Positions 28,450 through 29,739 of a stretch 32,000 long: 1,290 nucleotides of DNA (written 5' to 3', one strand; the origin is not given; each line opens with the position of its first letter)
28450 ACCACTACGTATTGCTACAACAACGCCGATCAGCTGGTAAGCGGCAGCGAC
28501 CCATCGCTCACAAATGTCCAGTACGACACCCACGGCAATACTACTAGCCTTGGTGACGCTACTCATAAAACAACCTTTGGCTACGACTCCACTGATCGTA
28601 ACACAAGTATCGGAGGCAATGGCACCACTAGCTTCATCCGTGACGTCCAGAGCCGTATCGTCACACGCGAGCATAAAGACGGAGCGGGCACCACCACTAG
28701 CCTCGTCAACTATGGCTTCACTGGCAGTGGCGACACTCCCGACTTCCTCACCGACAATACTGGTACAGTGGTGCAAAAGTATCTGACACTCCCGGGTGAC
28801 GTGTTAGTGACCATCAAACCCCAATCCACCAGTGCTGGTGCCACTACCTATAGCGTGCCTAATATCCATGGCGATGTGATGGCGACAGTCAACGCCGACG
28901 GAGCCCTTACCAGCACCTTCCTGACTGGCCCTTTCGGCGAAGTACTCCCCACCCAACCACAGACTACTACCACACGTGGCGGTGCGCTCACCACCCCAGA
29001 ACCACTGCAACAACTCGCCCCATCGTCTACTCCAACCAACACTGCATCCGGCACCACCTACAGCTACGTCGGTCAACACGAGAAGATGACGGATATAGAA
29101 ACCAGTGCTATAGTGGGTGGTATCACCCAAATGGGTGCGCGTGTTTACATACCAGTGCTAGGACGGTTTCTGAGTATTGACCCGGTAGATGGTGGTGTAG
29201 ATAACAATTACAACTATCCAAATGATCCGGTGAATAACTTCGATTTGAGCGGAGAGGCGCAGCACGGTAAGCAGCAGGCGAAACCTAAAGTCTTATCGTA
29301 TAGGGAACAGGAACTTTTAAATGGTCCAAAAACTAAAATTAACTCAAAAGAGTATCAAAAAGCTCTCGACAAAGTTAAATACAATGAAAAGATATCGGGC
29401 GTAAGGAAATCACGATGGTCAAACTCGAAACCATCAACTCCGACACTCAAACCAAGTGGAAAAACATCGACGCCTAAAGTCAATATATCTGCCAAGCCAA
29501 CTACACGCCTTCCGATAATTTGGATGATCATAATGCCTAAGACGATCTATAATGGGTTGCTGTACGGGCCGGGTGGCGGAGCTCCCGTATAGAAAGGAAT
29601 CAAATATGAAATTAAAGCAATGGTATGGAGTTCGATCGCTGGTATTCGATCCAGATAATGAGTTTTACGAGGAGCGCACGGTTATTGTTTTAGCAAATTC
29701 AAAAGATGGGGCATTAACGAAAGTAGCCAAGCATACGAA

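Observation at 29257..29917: Unrecognised Lys-rich C-terminal toxin tip with hydrophobic tail, plus a small cytosolic immunity candidate, behind a sharp GC drop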

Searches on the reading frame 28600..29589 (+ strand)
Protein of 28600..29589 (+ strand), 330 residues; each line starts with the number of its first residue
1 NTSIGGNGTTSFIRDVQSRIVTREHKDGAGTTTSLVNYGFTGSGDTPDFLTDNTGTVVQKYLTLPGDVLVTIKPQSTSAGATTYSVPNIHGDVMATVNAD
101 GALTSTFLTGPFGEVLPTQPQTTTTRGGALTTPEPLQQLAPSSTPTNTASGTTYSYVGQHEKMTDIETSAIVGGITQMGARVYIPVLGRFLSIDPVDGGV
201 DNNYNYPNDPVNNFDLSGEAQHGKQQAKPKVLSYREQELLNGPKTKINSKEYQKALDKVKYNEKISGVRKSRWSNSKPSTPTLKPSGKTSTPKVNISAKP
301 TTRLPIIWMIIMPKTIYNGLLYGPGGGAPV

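Call 4: search_protein_families(library=pfam, proteins=[window:28600-29589:+], max_evalue=1)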
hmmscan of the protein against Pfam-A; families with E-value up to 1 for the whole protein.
window:28600-29589:+ (330 aa): 1 family
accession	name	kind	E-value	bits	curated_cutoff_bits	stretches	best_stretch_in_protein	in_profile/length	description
PF16160.10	DUF4866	-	0.34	10.7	25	0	222-261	90-129/247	Domain of unknown function (DUF4866)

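Call 5: search_protein_families(library=ncbifam, proteins=[window:28600-29589:+], max_evalue=1)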
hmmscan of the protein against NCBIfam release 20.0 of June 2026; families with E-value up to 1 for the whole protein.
window:28600-29589:+ (330 aa): 2 families
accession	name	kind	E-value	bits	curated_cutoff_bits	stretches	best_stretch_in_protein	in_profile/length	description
TIGR03696.1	Rhs_assc_core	domain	4.3e-10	39.9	32.5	1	153-218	16-75/76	RHS repeat-associated core domain-containing protein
NF000440.2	blaTHIN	exception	0.041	13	700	1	36-79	220-262/316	THIN family subclass B3 metallo-beta-lactamase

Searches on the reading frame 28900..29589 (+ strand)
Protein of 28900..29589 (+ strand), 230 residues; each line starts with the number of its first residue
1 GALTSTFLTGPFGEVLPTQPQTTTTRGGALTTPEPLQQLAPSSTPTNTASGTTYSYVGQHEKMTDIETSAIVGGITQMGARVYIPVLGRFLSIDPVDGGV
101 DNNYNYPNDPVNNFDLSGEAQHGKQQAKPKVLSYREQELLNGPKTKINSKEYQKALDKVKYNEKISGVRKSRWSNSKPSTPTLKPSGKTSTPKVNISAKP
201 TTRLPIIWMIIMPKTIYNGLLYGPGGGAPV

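Call 21: find_related_loci(query=window:28900-29589:+, collection=genome_contigs, flank=6000)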
Query window:28900-29589:+ (230 aa) in genome_contigs; peptide patterns used: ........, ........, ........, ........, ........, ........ (x = any residue, [..] = any of these).
86 stretches matched a pattern; 2 encode a relative of the query (tblastn E <= 1e-3); 2 distinct loci.
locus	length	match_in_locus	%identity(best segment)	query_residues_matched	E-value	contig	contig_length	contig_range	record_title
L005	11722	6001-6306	45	1-128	4e-29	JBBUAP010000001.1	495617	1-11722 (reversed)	MAG: Patescibacteria group bacterium isolate H43-bin183_1 H43_bin183_1_000000000001, whole genome shotgun sequence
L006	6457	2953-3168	38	54-120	2e-5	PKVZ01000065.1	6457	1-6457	MAG: Acidobacteriaceae bacterium isolate palsa_290 73.20120500_P32.5_contig_386, whole genome shotgun sequence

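Call 42: search_protein_families(library=pfam, proteins=[L005:6771-7139:+], max_evalue=1)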
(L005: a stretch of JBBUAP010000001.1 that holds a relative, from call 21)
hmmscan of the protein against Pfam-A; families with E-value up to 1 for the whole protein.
L005:6771-7139:+ (123 aa): 0 families
